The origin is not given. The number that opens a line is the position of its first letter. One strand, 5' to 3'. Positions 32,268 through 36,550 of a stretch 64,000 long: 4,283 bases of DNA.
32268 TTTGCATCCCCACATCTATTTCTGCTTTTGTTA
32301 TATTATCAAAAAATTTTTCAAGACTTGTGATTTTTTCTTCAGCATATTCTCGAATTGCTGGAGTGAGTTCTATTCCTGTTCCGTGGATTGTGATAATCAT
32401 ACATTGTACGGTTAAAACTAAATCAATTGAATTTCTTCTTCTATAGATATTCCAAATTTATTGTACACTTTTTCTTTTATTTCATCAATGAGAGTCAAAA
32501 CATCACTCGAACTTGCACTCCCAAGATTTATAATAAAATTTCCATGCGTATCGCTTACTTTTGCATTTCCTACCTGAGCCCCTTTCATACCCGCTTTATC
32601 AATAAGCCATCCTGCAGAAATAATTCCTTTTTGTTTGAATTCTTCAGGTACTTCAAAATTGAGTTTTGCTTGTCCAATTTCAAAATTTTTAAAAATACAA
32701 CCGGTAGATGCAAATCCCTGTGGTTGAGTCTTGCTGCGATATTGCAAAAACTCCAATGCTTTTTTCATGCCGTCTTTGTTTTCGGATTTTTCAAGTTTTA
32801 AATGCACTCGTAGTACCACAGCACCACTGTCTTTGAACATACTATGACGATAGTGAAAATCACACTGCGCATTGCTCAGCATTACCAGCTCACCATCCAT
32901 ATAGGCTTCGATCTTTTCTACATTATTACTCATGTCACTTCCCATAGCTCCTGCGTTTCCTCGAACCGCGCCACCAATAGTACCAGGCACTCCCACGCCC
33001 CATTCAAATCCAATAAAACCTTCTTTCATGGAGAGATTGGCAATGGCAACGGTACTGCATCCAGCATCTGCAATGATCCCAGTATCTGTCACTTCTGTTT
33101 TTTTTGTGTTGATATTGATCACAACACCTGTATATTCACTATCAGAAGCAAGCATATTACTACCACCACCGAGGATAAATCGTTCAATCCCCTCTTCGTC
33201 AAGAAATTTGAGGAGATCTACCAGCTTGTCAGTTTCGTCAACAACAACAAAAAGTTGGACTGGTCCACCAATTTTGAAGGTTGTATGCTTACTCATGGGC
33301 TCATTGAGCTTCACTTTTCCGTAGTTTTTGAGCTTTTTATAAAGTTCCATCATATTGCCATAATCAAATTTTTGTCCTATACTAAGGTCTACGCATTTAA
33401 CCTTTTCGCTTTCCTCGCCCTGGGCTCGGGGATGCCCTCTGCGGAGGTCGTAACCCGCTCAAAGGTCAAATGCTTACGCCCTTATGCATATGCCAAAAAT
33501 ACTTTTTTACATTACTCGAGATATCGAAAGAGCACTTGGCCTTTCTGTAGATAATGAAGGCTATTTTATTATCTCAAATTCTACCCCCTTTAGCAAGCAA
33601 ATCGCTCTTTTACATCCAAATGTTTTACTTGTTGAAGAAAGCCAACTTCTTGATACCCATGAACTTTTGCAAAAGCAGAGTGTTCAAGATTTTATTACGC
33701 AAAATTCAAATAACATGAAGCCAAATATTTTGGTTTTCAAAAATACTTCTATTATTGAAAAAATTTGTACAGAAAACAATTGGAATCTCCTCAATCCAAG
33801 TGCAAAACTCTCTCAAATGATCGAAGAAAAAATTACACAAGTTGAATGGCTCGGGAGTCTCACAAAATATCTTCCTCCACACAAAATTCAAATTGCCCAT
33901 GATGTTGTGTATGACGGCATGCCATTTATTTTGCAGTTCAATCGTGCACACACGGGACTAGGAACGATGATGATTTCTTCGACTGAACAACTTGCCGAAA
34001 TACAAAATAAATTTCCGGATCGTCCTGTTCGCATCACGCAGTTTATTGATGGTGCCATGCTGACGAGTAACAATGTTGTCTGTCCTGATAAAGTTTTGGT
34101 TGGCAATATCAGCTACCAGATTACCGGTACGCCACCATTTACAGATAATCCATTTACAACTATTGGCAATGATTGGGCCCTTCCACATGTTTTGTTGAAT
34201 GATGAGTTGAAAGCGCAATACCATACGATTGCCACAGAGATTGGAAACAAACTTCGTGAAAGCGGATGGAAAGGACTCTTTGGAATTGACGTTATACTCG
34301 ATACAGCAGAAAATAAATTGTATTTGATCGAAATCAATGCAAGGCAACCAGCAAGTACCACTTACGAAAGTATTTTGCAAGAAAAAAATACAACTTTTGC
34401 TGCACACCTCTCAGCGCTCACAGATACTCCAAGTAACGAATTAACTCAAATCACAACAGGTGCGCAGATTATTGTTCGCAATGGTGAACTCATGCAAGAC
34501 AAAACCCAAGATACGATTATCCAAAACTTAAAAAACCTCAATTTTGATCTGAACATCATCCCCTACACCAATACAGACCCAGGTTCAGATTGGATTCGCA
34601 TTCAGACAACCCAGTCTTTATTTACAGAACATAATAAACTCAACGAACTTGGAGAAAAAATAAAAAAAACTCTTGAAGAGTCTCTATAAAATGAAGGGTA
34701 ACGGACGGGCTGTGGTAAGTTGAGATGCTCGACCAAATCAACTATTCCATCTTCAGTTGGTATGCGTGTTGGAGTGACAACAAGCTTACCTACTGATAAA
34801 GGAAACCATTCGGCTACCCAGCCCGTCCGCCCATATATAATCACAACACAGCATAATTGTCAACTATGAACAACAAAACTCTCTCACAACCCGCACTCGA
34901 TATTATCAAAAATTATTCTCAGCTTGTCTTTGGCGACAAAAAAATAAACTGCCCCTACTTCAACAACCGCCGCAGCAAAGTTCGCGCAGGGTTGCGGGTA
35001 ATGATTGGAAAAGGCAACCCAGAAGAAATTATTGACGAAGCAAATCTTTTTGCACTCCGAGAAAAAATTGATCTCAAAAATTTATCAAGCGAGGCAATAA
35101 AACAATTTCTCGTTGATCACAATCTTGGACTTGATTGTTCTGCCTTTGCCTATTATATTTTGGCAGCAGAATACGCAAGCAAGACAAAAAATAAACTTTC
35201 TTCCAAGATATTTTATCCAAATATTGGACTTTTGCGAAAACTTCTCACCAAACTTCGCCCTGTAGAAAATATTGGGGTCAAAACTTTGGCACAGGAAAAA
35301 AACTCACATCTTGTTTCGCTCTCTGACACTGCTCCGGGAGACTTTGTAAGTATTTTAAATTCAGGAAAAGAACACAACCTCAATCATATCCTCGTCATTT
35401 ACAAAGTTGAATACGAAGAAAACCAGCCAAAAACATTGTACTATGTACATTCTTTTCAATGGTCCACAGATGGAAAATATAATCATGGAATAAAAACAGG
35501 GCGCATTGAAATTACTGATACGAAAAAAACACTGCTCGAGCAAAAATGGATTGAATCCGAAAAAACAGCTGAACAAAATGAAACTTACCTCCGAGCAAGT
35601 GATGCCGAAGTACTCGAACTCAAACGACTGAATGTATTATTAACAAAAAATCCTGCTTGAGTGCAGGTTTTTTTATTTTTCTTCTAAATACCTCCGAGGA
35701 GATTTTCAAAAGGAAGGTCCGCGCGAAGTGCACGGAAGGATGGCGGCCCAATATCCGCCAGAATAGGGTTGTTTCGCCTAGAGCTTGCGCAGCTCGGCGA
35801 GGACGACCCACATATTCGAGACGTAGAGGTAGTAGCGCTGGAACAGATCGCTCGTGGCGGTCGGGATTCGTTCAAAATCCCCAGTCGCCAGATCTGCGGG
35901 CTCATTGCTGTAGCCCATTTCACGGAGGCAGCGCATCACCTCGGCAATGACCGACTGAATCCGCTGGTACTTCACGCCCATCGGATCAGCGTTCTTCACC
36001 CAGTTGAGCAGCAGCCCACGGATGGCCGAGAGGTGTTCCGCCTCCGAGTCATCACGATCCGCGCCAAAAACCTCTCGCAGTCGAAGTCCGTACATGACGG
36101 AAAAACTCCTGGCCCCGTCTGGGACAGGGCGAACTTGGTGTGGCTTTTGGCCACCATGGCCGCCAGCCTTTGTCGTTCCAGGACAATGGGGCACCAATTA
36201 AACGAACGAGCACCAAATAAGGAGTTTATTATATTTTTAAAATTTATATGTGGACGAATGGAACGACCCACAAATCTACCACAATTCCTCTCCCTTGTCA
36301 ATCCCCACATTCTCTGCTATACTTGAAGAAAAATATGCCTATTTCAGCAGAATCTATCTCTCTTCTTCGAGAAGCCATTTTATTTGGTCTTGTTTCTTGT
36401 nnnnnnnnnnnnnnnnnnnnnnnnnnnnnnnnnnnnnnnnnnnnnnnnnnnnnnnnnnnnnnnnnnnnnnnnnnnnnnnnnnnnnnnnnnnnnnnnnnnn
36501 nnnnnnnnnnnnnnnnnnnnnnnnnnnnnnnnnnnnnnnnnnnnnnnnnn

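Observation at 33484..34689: ATP-grasp ligase adjacent to murB: divergent Ddl or novel peptidoglycan amino-acid ligase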

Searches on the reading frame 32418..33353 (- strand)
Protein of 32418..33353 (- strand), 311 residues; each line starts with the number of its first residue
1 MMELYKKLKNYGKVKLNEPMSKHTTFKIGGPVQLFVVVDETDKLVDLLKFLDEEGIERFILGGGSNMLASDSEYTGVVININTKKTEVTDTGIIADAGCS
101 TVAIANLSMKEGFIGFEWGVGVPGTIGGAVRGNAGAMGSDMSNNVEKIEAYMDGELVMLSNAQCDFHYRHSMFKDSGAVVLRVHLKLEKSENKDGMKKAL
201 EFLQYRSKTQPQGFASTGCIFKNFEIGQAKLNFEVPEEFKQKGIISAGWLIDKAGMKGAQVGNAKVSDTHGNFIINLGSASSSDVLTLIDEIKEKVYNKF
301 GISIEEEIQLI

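Call 3: search_protein_families(library=pfam, proteins=[window:32418-33353:-], max_evalue=0.1)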
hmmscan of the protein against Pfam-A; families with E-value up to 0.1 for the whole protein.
window:32418-33353:- (311 aa): 2 families
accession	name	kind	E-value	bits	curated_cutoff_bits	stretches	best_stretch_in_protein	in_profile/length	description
PF02873.21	MurB_C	-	1.9e-29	102.2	27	1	198-311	5-99/99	UDP-N-acetylenolpyruvoylglucosamine reductase, C-terminal domain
PF01565.28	FAD_binding_4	-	2.5e-16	60.1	26.4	1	33-154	2-133/139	FAD binding domain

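Call 4: search_protein_families(library=ncbifam, proteins=[window:32418-33353:-], max_evalue=0.1)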
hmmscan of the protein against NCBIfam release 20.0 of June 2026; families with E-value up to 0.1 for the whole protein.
window:32418-33353:- (311 aa): 9 families
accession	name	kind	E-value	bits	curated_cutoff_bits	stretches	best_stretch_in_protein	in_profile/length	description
NF010480.0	PRK13905.1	equivalog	1.9e-82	276.5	259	1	9-311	11-298/303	UDP-N-acetylmuramate dehydrogenase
TIGR00179.1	murB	equivalog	1.1e-64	218.5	144.5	1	20-311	1-289/290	UDP-N-acetylmuramate dehydrogenase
NF011245.0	PRK14651.1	equivalog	5.7e-48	163.5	224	1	18-296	7-256/273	UDP-N-acetylmuramate dehydrogenase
NF010478.0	PRK13903.1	equivalog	7.4e-48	163.2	231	2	12-192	13-198/362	UDP-N-acetylmuramate dehydrogenase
NF000755.0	PRK00046.1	equivalog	2e-45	155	277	2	15-194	5-193/343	UDP-N-acetylmuramate dehydrogenase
NF010479.0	PRK13904.1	equivalog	2.5e-34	119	273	1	20-311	8-258/258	UDP-N-acetylmuramate dehydrogenase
NF011242.0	PRK14648.1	equivalog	4.8e-21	75.3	426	2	246-308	276-338/354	UDP-N-acetylmuramate dehydrogenase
TIGR01919.1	hisA-trpF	equivalog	0.013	15.1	306.45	1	40-102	147-205/243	bifunctional 1-(5-phosphoribosyl)-5-((5-phosphoribosylamino)methylideneamino)imidazole-4-carboxamide isomerase/phosphoribosylanthranilate is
TIGR01534.1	GAPDH-I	equivalog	0.036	13.3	367.2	1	54-107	114-163/330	type I glyceraldehyde-3-phosphate dehydrogenase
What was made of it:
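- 32418..33353 (-): murB, divergently transcribed neighbour. NCBIfam murB 276.5 bits against a cut-off of 259 (call 4).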

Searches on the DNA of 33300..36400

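Call 13: search_rna_families(source=window, start=33300, end=36400, threshold=evalue, max_evalue=1, show_alignments=2)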
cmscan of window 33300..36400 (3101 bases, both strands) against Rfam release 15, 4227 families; matches with E-value up to 1: 5.
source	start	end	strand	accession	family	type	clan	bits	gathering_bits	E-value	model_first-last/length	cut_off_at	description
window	35617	35679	+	RF02064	STnc370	Gene; sRNA;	-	35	54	0.023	1-71/71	no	Enterobacterial sRNA STnc370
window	35639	35704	-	RF02064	STnc370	Gene; sRNA;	-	28.8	54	0.47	1-71/71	no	Enterobacterial sRNA STnc370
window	35645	35716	-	RF02083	OrzO-P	Gene; antitoxin;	-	23.9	60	0.86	1-76/76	no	OrzO-P RNA antitoxin family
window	35642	35691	-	RF00506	Thr_leader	Cis-reg; leader;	-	20.9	55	0.92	1-118/118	no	Threonine operon leader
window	34753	34797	+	RF03344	mir-5365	Gene; miRNA;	-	20.5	70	0.81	1-78/78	no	mir-5365 microRNA precursor family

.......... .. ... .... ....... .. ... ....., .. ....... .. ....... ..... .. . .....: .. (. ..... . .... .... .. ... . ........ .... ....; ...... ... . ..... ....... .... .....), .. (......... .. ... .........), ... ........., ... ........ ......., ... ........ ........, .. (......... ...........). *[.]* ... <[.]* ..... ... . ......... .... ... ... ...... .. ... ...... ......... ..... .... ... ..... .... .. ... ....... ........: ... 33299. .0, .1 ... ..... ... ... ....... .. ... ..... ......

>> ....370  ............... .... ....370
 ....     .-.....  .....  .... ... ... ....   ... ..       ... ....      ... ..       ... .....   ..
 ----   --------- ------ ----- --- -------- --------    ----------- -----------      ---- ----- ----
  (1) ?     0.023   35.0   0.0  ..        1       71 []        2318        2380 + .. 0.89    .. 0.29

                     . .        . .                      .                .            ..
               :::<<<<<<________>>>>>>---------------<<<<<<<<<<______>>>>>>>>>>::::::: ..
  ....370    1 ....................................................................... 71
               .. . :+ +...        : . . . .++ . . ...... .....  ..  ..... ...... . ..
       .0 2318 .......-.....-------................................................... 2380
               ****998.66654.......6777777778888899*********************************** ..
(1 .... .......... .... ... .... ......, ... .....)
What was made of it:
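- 35652..35667 (.): Bidirectional intrinsic terminator ending the two-gene operon. Rfam's weak 'STnc370' hit is this hairpin plus its U-tract (call 13).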
